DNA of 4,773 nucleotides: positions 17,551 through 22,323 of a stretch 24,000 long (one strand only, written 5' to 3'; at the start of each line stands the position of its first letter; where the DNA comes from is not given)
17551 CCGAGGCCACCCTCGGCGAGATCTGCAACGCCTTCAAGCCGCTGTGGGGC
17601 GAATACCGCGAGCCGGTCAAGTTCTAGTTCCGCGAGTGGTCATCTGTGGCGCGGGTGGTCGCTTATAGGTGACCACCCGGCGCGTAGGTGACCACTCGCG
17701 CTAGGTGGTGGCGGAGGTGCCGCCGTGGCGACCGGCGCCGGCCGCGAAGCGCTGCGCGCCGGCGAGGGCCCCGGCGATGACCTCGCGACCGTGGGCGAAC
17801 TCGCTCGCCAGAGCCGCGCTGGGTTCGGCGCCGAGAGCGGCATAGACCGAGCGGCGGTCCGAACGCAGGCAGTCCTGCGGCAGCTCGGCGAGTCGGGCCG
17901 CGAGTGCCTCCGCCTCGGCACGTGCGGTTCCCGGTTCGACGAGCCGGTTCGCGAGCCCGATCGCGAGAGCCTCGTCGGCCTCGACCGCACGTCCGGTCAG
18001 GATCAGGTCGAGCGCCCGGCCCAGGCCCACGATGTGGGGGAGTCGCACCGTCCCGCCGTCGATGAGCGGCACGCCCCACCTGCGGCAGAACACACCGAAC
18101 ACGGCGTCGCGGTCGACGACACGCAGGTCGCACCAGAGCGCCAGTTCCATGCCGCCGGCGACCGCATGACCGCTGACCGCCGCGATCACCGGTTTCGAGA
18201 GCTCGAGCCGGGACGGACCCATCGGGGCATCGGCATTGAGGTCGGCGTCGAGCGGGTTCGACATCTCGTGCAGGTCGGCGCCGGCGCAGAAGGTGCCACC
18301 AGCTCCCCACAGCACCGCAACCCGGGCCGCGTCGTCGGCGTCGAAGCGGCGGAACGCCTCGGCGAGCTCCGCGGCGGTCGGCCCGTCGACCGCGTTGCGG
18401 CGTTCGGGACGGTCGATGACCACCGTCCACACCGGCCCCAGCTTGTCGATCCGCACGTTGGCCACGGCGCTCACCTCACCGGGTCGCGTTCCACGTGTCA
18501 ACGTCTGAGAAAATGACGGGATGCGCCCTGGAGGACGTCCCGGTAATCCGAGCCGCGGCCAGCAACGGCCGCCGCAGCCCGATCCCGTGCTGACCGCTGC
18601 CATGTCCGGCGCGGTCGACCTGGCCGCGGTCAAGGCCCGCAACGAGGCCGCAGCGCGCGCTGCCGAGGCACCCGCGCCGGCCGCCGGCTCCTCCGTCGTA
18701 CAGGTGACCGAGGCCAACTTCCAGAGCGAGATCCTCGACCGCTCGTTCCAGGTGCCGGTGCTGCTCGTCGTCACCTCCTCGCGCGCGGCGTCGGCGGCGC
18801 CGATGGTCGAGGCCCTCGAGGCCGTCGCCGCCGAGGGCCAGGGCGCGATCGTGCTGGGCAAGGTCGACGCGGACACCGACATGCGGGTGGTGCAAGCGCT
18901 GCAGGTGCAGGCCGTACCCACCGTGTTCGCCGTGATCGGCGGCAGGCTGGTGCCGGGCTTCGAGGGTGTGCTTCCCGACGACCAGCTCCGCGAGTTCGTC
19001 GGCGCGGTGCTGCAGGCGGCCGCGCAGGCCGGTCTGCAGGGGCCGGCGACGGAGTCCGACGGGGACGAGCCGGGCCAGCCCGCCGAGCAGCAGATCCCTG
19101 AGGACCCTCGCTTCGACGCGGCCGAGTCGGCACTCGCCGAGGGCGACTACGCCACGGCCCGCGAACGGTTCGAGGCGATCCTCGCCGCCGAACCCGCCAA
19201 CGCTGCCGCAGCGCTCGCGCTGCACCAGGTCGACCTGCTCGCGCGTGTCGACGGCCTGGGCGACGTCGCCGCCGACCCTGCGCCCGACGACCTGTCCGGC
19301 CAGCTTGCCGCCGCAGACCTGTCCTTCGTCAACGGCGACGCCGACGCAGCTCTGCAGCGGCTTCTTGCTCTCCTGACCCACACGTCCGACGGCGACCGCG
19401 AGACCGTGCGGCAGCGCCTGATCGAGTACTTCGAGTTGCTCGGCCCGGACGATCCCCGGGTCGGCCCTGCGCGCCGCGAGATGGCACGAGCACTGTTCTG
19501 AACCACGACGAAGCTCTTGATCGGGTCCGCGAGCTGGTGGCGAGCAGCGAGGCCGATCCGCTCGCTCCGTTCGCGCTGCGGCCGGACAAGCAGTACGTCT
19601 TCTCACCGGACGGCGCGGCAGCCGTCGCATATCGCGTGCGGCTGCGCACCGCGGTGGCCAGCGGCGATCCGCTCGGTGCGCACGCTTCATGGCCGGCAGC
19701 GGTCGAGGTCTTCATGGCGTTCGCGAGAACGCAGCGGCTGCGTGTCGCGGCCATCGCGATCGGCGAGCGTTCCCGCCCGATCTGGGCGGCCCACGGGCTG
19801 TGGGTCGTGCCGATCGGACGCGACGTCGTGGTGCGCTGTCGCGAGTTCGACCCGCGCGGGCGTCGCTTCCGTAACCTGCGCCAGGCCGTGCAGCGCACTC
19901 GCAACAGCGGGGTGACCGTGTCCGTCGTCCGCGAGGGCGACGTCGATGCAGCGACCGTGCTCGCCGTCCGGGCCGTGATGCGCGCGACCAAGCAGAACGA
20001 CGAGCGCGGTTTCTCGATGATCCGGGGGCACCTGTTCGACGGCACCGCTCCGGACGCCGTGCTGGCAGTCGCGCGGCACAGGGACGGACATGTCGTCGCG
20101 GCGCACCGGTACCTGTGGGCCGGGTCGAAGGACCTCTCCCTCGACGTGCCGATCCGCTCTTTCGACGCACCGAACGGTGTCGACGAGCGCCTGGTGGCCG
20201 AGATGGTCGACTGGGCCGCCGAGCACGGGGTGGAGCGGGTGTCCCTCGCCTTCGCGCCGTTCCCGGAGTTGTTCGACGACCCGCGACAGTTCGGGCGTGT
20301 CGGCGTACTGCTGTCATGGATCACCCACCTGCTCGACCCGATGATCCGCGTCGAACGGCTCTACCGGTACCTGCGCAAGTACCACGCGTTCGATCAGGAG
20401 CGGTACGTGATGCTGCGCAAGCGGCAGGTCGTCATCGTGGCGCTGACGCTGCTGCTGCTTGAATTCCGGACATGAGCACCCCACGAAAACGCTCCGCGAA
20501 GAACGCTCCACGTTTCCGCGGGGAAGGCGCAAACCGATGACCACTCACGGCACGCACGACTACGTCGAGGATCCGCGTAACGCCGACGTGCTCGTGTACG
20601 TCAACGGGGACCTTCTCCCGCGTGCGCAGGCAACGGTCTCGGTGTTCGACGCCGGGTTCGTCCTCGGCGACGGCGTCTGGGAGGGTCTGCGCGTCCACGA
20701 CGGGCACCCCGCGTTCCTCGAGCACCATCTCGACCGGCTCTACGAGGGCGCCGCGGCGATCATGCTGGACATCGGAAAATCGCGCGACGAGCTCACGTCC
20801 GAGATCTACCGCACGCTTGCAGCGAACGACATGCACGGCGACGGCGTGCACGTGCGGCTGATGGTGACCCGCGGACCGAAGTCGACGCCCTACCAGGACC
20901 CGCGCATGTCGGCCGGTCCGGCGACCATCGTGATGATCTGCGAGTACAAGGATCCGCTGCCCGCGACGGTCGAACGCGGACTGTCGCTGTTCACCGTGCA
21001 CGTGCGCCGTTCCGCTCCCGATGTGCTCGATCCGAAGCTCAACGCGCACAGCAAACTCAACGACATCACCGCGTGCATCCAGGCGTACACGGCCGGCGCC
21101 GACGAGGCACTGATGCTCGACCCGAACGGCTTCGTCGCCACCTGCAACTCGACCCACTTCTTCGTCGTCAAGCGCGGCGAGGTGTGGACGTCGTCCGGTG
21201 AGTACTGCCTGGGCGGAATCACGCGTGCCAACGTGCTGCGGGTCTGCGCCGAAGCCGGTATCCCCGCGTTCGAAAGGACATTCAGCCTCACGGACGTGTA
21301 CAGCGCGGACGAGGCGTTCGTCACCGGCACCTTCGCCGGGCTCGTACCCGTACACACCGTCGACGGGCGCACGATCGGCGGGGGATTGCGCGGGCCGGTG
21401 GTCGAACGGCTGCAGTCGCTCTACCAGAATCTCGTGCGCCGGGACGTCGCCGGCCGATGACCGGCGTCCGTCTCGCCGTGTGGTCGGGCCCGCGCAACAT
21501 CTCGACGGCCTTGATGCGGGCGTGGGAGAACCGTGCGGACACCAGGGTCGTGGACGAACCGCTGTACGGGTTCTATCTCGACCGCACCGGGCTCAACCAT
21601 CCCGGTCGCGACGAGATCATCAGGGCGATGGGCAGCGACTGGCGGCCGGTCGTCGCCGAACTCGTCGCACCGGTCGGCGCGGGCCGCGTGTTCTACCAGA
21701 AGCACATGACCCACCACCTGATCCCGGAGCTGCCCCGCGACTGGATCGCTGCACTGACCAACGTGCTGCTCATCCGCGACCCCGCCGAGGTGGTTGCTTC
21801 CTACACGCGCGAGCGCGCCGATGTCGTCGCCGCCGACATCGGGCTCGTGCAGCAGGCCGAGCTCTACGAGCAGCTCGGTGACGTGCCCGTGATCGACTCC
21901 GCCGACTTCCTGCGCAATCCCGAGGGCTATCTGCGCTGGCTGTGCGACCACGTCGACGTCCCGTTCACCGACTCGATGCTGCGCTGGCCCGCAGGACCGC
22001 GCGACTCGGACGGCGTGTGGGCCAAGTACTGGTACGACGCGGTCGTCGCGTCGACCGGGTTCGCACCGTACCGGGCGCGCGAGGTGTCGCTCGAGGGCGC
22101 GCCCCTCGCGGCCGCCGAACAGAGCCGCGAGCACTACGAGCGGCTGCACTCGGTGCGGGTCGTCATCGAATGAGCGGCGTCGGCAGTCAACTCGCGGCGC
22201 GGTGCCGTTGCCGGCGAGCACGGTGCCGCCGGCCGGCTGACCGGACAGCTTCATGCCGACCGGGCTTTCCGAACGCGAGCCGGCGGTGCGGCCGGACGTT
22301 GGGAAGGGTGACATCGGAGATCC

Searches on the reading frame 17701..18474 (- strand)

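Call 59: search_protein_families(library=pfam, proteins=[window:17701-18474:-], max_evalue=0.00001)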
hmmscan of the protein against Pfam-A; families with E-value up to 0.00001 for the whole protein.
window:17701-18474:- (257 aa): 2 families
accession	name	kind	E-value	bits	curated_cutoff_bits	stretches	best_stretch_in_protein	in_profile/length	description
PF00378.25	ECH_1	-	4.1e-37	128.3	27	1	15-216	6-211/251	Enoyl-CoA hydratase/isomerase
PF16113.10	ECH_2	-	3.9e-17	63.2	27.2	1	17-234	3-223/335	Enoyl-CoA hydratase/isomerase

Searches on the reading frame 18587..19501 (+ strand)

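Call 59: search_protein_families(library=pfam, proteins=[window:18587-19501:+], max_evalue=0.00001)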
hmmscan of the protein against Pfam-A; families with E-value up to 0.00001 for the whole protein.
window:18587-19501:+ (304 aa): 2 families
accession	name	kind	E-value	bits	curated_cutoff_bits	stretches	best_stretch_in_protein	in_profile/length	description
PF14561.12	TPR_20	-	7.9e-18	65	25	1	229-304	15-90/90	Tetratricopeptide repeat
PF00085.26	Thioredoxin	-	6.3e-07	29.8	23.5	1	37-138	2-101/103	Thioredoxin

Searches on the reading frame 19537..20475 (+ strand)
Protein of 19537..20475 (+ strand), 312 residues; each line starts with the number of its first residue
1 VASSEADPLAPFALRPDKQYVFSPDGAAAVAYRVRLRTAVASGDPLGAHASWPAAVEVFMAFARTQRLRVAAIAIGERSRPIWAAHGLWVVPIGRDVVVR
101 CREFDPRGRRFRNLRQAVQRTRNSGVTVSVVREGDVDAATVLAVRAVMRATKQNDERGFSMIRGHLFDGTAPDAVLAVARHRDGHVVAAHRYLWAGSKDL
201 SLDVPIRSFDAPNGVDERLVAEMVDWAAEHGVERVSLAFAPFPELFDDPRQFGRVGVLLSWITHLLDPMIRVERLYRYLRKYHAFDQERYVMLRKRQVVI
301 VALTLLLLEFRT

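Call 59: search_protein_families(library=pfam, proteins=[window:19537-20475:+], max_evalue=0.00001)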
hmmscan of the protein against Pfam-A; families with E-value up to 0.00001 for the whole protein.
window:19537-20475:+ (312 aa): 1 family
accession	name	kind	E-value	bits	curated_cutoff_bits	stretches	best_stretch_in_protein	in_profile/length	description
PF09924.15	LPG_synthase_C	-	3.9e-57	194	27.5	1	5-291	9-296/298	Phosphatidylglycerol lysyltransferase, C-terminal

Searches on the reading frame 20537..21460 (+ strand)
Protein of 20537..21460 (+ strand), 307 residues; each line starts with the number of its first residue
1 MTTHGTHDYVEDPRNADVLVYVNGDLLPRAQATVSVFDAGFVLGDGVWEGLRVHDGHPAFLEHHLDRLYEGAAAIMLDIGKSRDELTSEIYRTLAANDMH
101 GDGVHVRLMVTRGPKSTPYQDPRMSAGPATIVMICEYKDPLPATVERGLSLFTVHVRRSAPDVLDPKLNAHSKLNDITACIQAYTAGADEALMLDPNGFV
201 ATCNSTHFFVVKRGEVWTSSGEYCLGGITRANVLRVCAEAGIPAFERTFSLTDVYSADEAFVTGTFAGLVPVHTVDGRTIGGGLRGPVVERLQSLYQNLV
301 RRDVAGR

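Call 66: search_protein_families(library=pfam, proteins=[window:20537-21460:+], max_evalue=0.00001)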
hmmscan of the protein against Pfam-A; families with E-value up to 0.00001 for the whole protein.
window:20537-21460:+ (307 aa): 1 family
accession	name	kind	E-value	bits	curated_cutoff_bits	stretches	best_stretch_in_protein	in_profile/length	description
PF01063.24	Aminotran_4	-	8.3e-42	144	28.5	1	46-274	1-222/223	Amino-transferase class IV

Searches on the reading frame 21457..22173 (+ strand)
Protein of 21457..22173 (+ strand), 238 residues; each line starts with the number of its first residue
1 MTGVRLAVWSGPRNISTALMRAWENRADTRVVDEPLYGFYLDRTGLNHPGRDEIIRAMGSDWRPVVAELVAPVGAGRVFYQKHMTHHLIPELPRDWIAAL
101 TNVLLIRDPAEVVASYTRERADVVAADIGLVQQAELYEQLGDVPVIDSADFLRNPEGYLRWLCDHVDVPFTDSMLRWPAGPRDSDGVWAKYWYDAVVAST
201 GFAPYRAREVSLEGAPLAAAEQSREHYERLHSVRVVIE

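Call 61: find_encoding_contigs(protein=window:21457-22173:+, flank=10000, max_places=4)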
Protein window:21457-22173:+ (238 aa): no gene with exactly this product is on record in the collection.

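Call 66: search_protein_families(library=pfam, proteins=[window:21457-22173:+], max_evalue=0.00001)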
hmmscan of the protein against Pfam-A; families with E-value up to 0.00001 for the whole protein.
window:21457-22173:+ (238 aa): 1 family
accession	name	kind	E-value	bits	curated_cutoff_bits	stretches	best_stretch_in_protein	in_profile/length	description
PF19798.5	Sulfotransfer_5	-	7.5e-61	205.8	23.2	1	5-204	2-198/226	Sulfotransferase domain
